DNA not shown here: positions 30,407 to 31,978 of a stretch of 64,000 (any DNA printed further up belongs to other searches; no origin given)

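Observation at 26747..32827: Archaeal DPA-like module: DPPR-synthase-type UbiA + FAD oxidoreductase + two SDR epimerases + GT-C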

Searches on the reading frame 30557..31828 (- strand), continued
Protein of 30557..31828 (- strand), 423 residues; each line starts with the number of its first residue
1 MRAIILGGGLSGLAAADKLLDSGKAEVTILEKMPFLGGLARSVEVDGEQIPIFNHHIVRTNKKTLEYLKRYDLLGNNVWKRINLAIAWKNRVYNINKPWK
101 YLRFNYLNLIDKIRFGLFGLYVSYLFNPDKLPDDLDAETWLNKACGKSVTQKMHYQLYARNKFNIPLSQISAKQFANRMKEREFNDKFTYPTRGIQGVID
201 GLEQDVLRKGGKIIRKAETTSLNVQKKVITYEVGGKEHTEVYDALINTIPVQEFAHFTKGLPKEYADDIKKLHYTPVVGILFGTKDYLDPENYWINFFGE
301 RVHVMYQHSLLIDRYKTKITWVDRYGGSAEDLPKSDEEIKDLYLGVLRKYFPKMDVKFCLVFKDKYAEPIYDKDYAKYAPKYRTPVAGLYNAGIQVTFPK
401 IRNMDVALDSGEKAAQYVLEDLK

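Call 59: fold_search(model_id=the predicted structure, library=pdb)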
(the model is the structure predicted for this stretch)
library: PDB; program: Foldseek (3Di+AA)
matches with E <= 10: 1864; with E <= 0.001: 1064
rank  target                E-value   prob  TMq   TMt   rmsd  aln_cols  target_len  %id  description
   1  9a78_B                3.2e-26  1.00  0.76  0.69   5.3       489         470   16  Integrative model of SYFB-CGOX by crosslinking MS and deep learning (released 2024-09-18)
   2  2ivd_B                5.2e-26  1.00  0.79  0.75   4.8       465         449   15  Structure of protoporphyrinogen oxidase from Myxococcus xanthus with acifluorfen (released 2006-10-17)
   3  5mog_A                1.3e-25  1.00  0.80  0.73   4.2       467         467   19  Oryza sativa phytoene desaturase inhibited by norflurazon (released 2017-07-12)
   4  3nrn                  1.7e-25  1.00  0.68  0.73   5.4       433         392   18  Crystal Structure of PF1083 protein from Pyrococcus furiosus, Northeast Structural Genomics Consortium Target PfR223 (released 2010-11-03)
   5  5mog_C                2.5e-25  1.00  0.78  0.71   4.6       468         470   19  Oryza sativa phytoene desaturase inhibited by norflurazon (released 2017-07-12)
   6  5mog_E                2.7e-25  1.00  0.79  0.73   4.5       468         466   20  Oryza sativa phytoene desaturase inhibited by norflurazon (released 2017-07-12)
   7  2ive_A                3.2e-25  1.00  0.77  0.73   5.0       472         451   15  Structure of protoporphyrinogen oxidase from Myxococcus xanthus (released 2006-10-17)
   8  2ivd_A                4.3e-25  1.00  0.78  0.74   4.9       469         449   15  Structure of protoporphyrinogen oxidase from Myxococcus xanthus with acifluorfen (released 2006-10-17)
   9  2ive_B                5.5e-25  1.00  0.78  0.73   5.0       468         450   16  Structure of protoporphyrinogen oxidase from Myxococcus xanthus (released 2006-10-17)
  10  5mog_B                8.8e-25  1.00  0.80  0.72   4.3       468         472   19  Oryza sativa phytoene desaturase inhibited by norflurazon (released 2017-07-12)
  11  3ka7                  1.4e-24  1.00  0.74  0.74   4.7       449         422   17  Crystal Structure of an oxidoreductase from Methanosarcina mazei. Northeast Structural Genomics Consortium target id MaR (released 2009-11-17)
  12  4ivm                  6.5e-24  1.00  0.78  0.71   4.7       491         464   16  Structure of human protoporphyrinogen IX oxidase(R59G) (released 2013-03-06)
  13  3nks                  7.7e-24  1.00  0.77  0.71   5.1       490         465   16  Structure of human protoporphyrinogen IX oxidase (released 2011-04-20)
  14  3i6d_B                2.2e-23  1.00  0.77  0.77   4.5       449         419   17  Crystal structure of PPO from bacillus subtilis with AF (released 2009-12-08)
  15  1sez_A                5.1e-23  1.00  0.77  0.71   5.0       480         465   17  Crystal Structure of Protoporphyrinogen IX Oxidase (released 2004-04-13)
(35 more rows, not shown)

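Call 65: search_dna_similar(query=window:30557-31828:-, collection=plasmids, mode=protein, max_evalue=1e-8, max_rows=15)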
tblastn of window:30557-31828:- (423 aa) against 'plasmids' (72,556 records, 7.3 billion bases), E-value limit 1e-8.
Records with a match: 6; places in all: 6; records where one place covers at least 80% of the query: 6.
Best place of each record, by identity: <60% 6.
By first word of the organism name: Rhizobium 3; Agrobacterium 1; Rhodobacteraceae 1; Burkholderia 1.
By predicted mobility (MOB-suite, as given by PLSDB): non-mobilizable 5; conjugative 1.
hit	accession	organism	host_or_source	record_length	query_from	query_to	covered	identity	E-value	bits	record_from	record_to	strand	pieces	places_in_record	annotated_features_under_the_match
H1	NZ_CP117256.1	Rhizobium tumorigenes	Rubus sp.,pure bacterial culture,Aerial ...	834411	26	419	93%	24.7%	6e-18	94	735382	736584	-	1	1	NAD(P)/FAD-dependent oxidoreductase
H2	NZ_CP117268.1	Rhizobium rhododendri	Rhododendron sp.,pure bacterial ...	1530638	26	418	93%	24.6%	2e-16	89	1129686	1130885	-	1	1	record has no annotation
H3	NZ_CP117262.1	Rhizobium tumorigenes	Rubus sp.,pure bacterial culture,Aerial ...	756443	26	419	93%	24.0%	2e-16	89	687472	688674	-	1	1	NAD(P)/FAD-dependent oxidoreductase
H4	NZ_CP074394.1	Agrobacterium salinitolerans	Cotton,tiaaue sample,root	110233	26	418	93%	23.2%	2e-16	89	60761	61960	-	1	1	NAD(P)/FAD-dependent oxidoreductase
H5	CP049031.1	Rhodobacteraceae bacterium SC52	Apostichopus japonicus,pure ...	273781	26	404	90%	23.3%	2e-11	74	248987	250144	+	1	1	NAD(P)/FAD-dependent oxidoreductase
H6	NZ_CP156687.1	Burkholderia stagnalis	Bacterial cells,soils collected in ...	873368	27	416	92%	20.4%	7e-10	69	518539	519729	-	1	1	NAD(P)/FAD-dependent oxidoreductase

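Call 66: get_annotated_region(hit=H1, flank=8000)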
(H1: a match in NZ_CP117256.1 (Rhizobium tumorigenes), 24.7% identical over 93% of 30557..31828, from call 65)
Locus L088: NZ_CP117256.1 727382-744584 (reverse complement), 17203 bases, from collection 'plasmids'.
description: Rhizobium tumorigenes strain 1078 plasmid pRt1078, complete sequence
organism: Rhizobium tumorigenes (NCBI taxid 2041385)
taxonomy: Bacteria; Pseudomonadota; Alphaproteobacteria; Hyphomicrobiales; Rhizobiaceae; Rhizobium; Rhizobium tumorigenes
host: -; source: Rubus sp.,pure bacterial culture,Aerial tumor; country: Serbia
typing (MOB-suite, as given by PLSDB): non-mobilizable
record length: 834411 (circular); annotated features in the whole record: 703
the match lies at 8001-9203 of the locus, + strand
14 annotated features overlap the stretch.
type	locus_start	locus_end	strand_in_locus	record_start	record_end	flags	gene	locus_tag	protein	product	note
CDS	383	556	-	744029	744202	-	-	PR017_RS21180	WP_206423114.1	hypothetical protein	-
CDS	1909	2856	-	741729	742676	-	-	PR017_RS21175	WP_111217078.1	HEPN domain-containing protein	-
CDS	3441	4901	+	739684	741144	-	-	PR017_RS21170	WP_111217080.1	UbiA family prenyltransferase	-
CDS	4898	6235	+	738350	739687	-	-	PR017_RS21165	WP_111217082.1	FAD-binding oxidoreductase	-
CDS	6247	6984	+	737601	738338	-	-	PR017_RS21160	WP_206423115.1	SDR family NAD(P)-dependent oxidoreductase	-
CDS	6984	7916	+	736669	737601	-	-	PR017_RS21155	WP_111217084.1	NAD-dependent epimerase/dehydratase family protein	-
CDS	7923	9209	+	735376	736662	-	-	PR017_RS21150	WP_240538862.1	NAD(P)/FAD-dependent oxidoreductase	-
CDS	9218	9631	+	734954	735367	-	-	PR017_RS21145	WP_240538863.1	GtrA family protein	GO:0000271 - polysaccharide biosynthetic process [Evidence IEA]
CDS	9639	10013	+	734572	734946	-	-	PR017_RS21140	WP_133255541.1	hypothetical protein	-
CDS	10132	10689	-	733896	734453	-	-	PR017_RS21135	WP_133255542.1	hypothetical protein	-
CDS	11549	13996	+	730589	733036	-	-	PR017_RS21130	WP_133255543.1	hypothetical protein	-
CDS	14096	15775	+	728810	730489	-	pseG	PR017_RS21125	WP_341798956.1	UDP-2,4-diacetamido-2,4, 6-trideoxy-beta-L-altropyranose hydrolase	-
CDS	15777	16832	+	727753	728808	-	pseI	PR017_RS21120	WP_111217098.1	pseudaminic acid synthase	-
CDS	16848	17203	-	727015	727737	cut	pseF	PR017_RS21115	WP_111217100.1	pseudaminic acid cytidylyltransferase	-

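Call 67: get_annotated_region(hit=H4, flank=8000)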
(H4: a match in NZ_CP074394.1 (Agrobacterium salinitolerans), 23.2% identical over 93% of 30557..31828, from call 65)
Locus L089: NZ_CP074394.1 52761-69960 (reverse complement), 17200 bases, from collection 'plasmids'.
description: Agrobacterium salinitolerans strain DG3-1 plasmid pDG3-1a, complete sequence
organism: Agrobacterium salinitolerans (NCBI taxid 1183413)
taxonomy: Bacteria; Pseudomonadota; Alphaproteobacteria; Hyphomicrobiales; Rhizobiaceae; Agrobacterium; Agrobacterium salinitolerans
host: -; source: Cotton,tiaaue sample,root; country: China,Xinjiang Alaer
typing (MOB-suite, as given by PLSDB): conjugative; relaxase MOBP; mating-pair formation MPF_T
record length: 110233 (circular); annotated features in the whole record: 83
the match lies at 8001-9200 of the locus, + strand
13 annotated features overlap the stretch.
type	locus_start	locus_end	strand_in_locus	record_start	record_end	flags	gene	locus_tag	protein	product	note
CDS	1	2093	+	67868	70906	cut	-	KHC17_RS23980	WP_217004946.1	glycosyltransferase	-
CDS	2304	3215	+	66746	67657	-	-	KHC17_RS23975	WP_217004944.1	class I SAM-dependent methyltransferase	-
CDS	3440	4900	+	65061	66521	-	-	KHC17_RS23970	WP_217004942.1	UbiA family prenyltransferase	-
CDS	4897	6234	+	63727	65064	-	-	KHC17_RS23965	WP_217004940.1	FAD-binding oxidoreductase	-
CDS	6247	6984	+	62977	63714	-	-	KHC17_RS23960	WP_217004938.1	SDR family NAD(P)-dependent oxidoreductase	-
CDS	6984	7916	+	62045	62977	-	-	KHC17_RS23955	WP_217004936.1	NAD-dependent epimerase/dehydratase family protein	-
CDS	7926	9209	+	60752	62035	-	-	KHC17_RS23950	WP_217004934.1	NAD(P)/FAD-dependent oxidoreductase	-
CDS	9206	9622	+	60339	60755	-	-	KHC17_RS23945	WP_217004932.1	GtrA family protein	-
CDS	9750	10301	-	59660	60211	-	-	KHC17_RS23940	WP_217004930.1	hypothetical protein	-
CDS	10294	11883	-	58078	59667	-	-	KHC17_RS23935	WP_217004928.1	hypothetical protein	-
CDS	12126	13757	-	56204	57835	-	-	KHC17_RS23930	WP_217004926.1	hypothetical protein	-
CDS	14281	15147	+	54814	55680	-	-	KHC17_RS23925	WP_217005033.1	IS3 family transposase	-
CDS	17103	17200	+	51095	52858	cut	-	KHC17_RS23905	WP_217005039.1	ABC transporter ATP-binding protein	-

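Call 68: search_protein_families(library=ncbifam, proteins=[L088:3441-4901:+, L088:4898-6235:+, L088:6247-6984:+, L088:6984-7916:+, L088:7923-9209:+, L088:9218-9631:+, L088:9639-10013:+, L088:11549-13996:+], max_evalue=0.00001)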
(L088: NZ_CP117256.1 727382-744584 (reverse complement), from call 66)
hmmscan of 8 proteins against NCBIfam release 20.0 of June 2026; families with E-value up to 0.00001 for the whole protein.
L088:3441-4901:+ (486 aa): 10 families
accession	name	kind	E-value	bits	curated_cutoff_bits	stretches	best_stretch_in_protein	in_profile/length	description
NF006088.0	PRK08238.1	equivalog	7.3e-157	522.9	351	1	13-485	7-479/482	UbiA family prenyltransferase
NF008977.0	PRK12324.1-2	equivalog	2.7e-37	128.8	234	1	199-476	4-280/297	decaprenyl-phosphate phosphoribosyltransferase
NF008978.0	PRK12324.1-4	equivalog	5.5e-33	114.3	207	1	197-485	32-318/322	decaprenyl-phosphate phosphoribosyltransferase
NF008976.0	PRK12324.1-1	equivalog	2.9e-26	92.6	474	1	200-388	21-213/306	decaprenyl-phosphate phosphoribosyltransferase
NF009523.0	PRK12884.1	equivalog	7.8e-15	54.8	269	1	203-481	10-273/279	prenyltransferase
NF009521.0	PRK12882.1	equivalog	7.2e-10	38.6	296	1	217-428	26-222/280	geranylgeranylglycerol-phosphate geranylgeranyltransferase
TIGR01473.1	cyoE_ctaB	equivalog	7.8e-08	32.4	210.3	1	215-362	19-169/281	heme o synthase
TIGR01474.1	ubiA_proteo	equivalog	1.5e-07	31.2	275.45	1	201-359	5-169/282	4-hydroxybenzoate octaprenyltransferase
NF035940.1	prenyl_rel_EboC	equivalog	4.1e-07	29.7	250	1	241-375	48-181/292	UbiA-like protein EboC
NF003348.0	PRK04375.1-1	equivalog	4.3e-06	26.3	285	1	220-363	27-171/292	heme o synthase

L088:4898-6235:+ (445 aa): 7 families
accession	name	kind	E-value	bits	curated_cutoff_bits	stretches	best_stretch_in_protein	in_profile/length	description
NF053785.1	DcplphribOxDprE1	equivalog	3.7e-110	369.2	500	1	10-427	5-427/449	decaprenylphosphoryl-beta-D-ribose oxidase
TIGR01678.1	FAD_lactone_ox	subfamily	1e-08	34.6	396.8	1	10-186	4-179/438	sugar 1,4-lactone oxidase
TIGR01679.1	bact_FAD_ox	subfamily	1.3e-08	34.2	292.25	1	24-190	16-177/419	FAD-linked oxidoreductase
TIGR01677.1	pln_FAD_oxido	subfamily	9.3e-07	27.7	383.1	1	64-185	83-211/560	FAD-dependent oxidoreductase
TIGR00387.1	glcD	equivalog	1.6e-06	27.2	567.9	1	50-186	28-171/413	glycolate oxidase subunit GlcD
NF008439.0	PRK11282.1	equivalog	2e-06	26.9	284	1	39-156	20-136/358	glycolate oxidase subunit GlcE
NF041227.1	BagG_FevA2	exception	2.2e-06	26.5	850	1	69-189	92-211/455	bagremycin/ferroverdin biosynthesis FAD-dependent oxygenase BagG/FevA2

L088:6247-6984:+ (245 aa): 154 families (the best 25 are shown)
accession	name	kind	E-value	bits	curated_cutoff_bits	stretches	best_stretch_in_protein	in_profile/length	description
NF005489.0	PRK07102.1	equivalog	1.7e-72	243.9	267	1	2-245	3-243/243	SDR family oxidoreductase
NF053786.1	DcplherypntRedDprE2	equivalog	3.7e-49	167.6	250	1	3-244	11-251/252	decaprenylphospho-beta-D-erythro-pentofuranosid-2-ulose 2-reductase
NF004110.0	PRK05599.1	equivalog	8.2e-34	117.2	362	1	1-243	1-244/246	SDR family oxidoreductase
NF006099.0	PRK08251.1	equivalog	8.9e-28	97.1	253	1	2-243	6-249/250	SDR family oxidoreductase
NF005437.0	PRK07024.1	equivalog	2.1e-23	83.1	266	1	2-243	6-246/259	SDR family oxidoreductase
NF005681.0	PRK07478.1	subfamily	7.1e-22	78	267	1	3-196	9-203/254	SDR family oxidoreductase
NF005559.1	PRK07231.1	subfamily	9.1e-22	77.8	215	1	3-212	7-215/249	glucose 1-dehydrogenase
NF009466.0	PRK12826.1-2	subfamily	1.4e-21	77.1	222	1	1-191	4-195/248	3-oxoacyl-ACP reductase FabG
NF052558.1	MBtsdlDhBudC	equivalog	3.8e-21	75.8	270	1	3-206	6-205/250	meso-2,3-butanediol dehydrogenase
TIGR01830.1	3oxo_ACP_reduc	equivalog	3.4e-20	72.8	297.75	1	3-194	1-192/239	3-oxoacyl-[acyl-carrier-protein] reductase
NF006509.0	PRK08945.1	equivalog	6.6e-20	71.3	269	1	3-188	16-204/248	YciK family oxidoreductase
NF004825.0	PRK06181.1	equivalog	2.3e-19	69.7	215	1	3-200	9-206/268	SDR family oxidoreductase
NF004198.0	PRK05653.1-3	equivalog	7e-19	68.2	296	1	3-215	10-217/248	3-oxoacyl-ACP reductase FabG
TIGR04316.1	dhbA_paeA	equivalog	2.3e-18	66.7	300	1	3-193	1-190/250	2,3-dihydro-2,3-dihydroxybenzoate dehydrogenase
NF038213.1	SDR_TniO_fam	equivalog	4.5e-18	65.6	300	1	3-185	5-194/249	SDR family oxidoreductase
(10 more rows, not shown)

L088:6984-7916:+ (310 aa): 9 families
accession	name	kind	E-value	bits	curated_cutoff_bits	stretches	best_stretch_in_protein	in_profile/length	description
NF042422.1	oxyalk_red_OleD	equivalog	9.4e-10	38.4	580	1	3-122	2-117/329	2-alkyl-3-oxoalkanoate reductase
TIGR03466.1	HpnA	hypoth_equivalog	3.5e-09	36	367.65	1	3-133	2-131/327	hopanoid-associated sugar epimerase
TIGR01181.1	dTDP_gluc_dehyt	equivalog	3.4e-08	32.9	365.1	0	3-120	1-130/321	dTDP-glucose 4,6-dehydratase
TIGR02197.1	heptose_epim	equivalog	4.3e-08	32.7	274.6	0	4-119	1-119/316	ADP-glyceromanno-heptose 6-epimerase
NF050030.1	thlkprotThyD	equivalog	5.2e-08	32.4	400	1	3-132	2-133/305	thylakoid membrane protein ThyD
NF042423.1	oxyalk_red_Shew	equivalog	4.9e-07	29.1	580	1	2-124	9-127/331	2-alkyl-3-oxoalkanoate reductase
NF047837.1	UDPAcbARedWbcJ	equivalog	1.1e-06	27.8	500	0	3-157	2-137/372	UDP-2-acetamido-2,6-beta-L-arabino-hexul-4-ose reductase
NF004520.0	PRK05865.1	equivalog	4.9e-06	24.7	1509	1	3-207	2-177/854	sugar epimerase family protein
TIGR01214.1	rmlD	equivalog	8.5e-06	25.1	224.05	0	3-232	1-228/285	dTDP-4-dehydrorhamnose reductase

L088:7923-9209:+ (428 aa): 21 families
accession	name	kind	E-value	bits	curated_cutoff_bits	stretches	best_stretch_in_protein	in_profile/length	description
NF005560.0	PRK07233.1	equivalog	2.7e-153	510.9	252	1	4-426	2-428/435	hypothetical protein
TIGR03467.1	HpnE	equivalog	5.7e-23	81.9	283.05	1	5-400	1-402/430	hydroxysqualene dehydroxylase HpnE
NF005548.0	PRK07208.1-4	equivalog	3.3e-21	75.5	389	1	2-387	3-408/488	hypothetical protein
NF005545.0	PRK07208.1-1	equivalog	5.3e-18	64.7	451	2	190-388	212-420/504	hypothetical protein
NF005547.0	PRK07208.1-3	equivalog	7.3e-18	64.5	380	1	4-348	6-362/465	hypothetical protein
TIGR02734.1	crtI_fam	subfamily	2.9e-12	46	238.1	0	5-43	1-39/504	phytoene desaturase family protein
NF045637.1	carotdesatCrtDProt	equivalog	3.3e-12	45.7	580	0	195-252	216-274/485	1-hydroxycarotenoid 3,4-desaturase CrtD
NF045689.1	BCarotKetCrtO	equivalog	8.8e-10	37.7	1000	0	4-62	5-63/563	beta-carotene ketolase CrtO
TIGR02733.1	desat_CrtD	equivalog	1.7e-09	36.9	549.7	0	4-45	3-44/492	C-3',4' desaturase CrtD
NF058655.1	CrtID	equivalog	2.1e-09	36.7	640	0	195-286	214-306/478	bifunctional phytoene desaturase/3,4-desaturase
TIGR02731.1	phytoene_desat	equivalog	2.2e-08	33.3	569.4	1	4-267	1-286/453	15-cis-phytoene desaturase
NF001933.0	PRK00711.1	subfamily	5.8e-08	32.2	383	0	4-42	2-40/429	D-amino acid dehydrogenase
TIGR00562.1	proto_IX_ox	equivalog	7e-08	31.5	97.85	0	2-141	2-144/470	protoporphyrinogen oxidase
NF005546.0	PRK07208.1-2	equivalog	1.7e-07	30.2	418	0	192-378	243-453/527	hypothetical protein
NF009410.0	PRK12771.1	subfamily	4.6e-07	28.8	516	1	4-41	140-177/566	NAD(P)-binding protein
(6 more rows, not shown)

L088:9218-9631:+ (137 aa): 0 families

L088:9639-10013:+ (124 aa): 0 families

L088:11549-13996:+ (815 aa): 0 families
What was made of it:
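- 30557..31828 (-): FAD-dependent oxidoreductase of the PRK07233 family (PPOX/phytoene-desaturase/amine-oxidase fold), 423 aa. Bona fide PRK07233 orthologues (511 bits) sit in bacterial PPPRS operons (calls 66-68).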

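Call 80: get_annotated_region(hit=H5, flank=7000)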
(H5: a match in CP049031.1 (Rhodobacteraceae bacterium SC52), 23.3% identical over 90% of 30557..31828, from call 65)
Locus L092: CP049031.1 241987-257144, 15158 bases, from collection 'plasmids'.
description: Rhodobacteraceae bacterium SC52 plasmid pSC52_3, complete sequence
organism: Rhodobacteraceae bacterium SC52 (NCBI taxid 2745590)
taxonomy: Bacteria; Pseudomonadota; Alphaproteobacteria; Rhodobacterales; Paracoccaceae; ; Rhodobacteraceae bacterium SC52
host: -; source: Apostichopus japonicus,pure culture,Intestine content; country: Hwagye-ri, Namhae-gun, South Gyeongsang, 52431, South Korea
typing (MOB-suite, as given by PLSDB): non-mobilizable
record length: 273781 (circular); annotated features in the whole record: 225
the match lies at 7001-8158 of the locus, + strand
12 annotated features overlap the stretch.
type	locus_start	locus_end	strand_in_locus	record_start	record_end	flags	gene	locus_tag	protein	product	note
CDS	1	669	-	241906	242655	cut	-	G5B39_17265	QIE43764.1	hypothetical protein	-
CDS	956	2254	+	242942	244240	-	-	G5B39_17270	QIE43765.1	hypothetical protein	-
CDS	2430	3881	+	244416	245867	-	-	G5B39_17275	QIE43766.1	UbiA family prenyltransferase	-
CDS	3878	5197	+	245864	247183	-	-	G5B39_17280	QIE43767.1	FAD-binding oxidoreductase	-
CDS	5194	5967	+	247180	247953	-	-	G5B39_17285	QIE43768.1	SDR family NAD(P)-dependent oxidoreductase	-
CDS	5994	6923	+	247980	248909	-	-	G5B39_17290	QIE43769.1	NAD-dependent epimerase/dehydratase family protein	-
CDS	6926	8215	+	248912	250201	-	-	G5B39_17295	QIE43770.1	NAD(P)/FAD-dependent oxidoreductase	-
CDS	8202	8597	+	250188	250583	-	-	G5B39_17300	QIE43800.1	GtrA family protein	-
CDS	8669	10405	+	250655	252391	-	-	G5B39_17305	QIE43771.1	hypothetical protein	-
CDS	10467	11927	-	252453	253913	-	-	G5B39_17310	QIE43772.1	glycosyltransferase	-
CDS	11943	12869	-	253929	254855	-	-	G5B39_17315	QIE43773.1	NAD-dependent epimerase/dehydratase family protein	-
CDS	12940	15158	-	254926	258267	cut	-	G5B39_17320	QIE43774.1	glycosyltransferase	-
